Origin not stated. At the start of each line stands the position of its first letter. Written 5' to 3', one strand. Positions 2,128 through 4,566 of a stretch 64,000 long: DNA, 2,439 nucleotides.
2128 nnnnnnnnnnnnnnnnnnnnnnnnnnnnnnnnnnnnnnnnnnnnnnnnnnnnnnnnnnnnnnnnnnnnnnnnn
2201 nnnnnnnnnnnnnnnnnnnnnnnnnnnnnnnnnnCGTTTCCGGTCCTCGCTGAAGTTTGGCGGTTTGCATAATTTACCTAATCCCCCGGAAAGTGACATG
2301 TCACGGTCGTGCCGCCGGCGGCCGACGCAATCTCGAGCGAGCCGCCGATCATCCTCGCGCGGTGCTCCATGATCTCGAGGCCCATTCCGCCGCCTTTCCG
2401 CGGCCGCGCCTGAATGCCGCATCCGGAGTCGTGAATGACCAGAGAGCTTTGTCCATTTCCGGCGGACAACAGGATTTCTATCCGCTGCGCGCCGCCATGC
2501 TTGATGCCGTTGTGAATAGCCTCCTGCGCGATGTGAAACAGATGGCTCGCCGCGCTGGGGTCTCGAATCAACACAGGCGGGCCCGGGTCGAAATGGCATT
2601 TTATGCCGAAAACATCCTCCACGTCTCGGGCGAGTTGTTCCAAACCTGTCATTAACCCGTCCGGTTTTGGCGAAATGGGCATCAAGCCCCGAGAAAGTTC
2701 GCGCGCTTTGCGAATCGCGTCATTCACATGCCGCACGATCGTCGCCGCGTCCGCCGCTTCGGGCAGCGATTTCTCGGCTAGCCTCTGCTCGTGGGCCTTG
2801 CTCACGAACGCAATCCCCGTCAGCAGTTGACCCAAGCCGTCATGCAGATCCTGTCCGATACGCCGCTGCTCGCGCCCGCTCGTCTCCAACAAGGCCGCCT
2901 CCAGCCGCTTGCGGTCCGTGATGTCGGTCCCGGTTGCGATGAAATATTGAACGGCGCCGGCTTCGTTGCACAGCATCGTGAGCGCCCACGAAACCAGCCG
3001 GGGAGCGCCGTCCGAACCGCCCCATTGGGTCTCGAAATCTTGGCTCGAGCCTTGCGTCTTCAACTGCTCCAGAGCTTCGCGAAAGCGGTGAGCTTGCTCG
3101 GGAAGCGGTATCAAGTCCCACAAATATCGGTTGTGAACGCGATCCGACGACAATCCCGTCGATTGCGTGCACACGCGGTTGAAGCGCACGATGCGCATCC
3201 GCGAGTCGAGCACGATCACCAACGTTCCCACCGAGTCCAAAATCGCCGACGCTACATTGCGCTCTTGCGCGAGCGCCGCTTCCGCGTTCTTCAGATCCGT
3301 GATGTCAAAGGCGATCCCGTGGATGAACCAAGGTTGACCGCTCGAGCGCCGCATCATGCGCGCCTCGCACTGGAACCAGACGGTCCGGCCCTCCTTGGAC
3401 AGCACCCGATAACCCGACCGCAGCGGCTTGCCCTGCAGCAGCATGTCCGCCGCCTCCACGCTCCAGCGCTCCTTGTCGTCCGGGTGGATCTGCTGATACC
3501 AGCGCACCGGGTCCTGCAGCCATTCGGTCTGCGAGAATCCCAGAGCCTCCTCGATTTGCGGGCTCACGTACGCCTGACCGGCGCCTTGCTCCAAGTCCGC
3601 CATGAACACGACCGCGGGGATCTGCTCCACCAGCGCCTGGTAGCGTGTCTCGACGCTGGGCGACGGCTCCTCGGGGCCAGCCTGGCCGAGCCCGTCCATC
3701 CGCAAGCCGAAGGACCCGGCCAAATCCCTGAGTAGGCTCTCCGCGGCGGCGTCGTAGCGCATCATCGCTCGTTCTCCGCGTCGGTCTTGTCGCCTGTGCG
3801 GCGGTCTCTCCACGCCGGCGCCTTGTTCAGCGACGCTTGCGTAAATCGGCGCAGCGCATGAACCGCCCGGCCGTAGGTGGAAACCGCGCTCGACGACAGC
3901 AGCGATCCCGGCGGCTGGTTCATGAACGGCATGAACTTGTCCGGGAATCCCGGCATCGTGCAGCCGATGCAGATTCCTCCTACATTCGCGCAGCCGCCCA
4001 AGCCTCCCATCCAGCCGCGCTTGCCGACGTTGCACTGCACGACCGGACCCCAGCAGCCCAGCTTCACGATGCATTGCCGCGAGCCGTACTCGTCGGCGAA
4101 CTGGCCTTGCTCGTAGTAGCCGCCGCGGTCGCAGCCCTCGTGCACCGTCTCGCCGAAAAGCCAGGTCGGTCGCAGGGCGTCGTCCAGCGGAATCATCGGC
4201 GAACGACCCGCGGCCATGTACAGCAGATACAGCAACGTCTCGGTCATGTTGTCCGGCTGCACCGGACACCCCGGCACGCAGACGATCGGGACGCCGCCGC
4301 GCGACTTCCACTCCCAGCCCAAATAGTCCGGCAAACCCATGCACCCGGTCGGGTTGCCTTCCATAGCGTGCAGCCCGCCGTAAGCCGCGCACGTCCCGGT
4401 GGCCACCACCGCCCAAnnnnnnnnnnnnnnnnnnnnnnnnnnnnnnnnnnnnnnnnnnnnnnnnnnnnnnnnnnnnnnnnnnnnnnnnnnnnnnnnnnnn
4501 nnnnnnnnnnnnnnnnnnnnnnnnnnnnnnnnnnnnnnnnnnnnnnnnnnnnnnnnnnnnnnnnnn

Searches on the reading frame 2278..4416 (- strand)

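Call 76: search_protein_families(library=pfam, proteins=[window:2278-4416:-], max_evalue=0.001)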
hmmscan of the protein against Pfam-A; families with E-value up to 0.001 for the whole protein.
window:2278-4416:- (712 aa): 7 families
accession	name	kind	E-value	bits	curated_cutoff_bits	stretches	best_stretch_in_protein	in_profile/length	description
PF08447.18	PAS_3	-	1.9e-21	76.6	25.6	1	282-369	2-89/89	PAS fold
PF08448.16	PAS_4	-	6.7e-20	71.8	23.1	1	393-504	1-110/110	PAS fold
PF00989.32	PAS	-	1.9e-16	60.5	22.6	2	390-499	4-113/113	PAS fold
PF13426.13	PAS_9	-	1.2e-15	58.1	27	1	401-501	5-103/103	PAS domain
PF02518.31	HATPase_c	-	1.8e-12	48.1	26.4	1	624-710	4-108/111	Histidine kinase-, DNA gyrase B-, and HSP90-like ATPase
PF07730.19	HisKA_3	-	1.5e-08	35.5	24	1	516-580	1-65/68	Histidine kinase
PF13188.13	PAS_8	-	4.4e-06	26.8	21.8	0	258-319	2-59/65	PAS domain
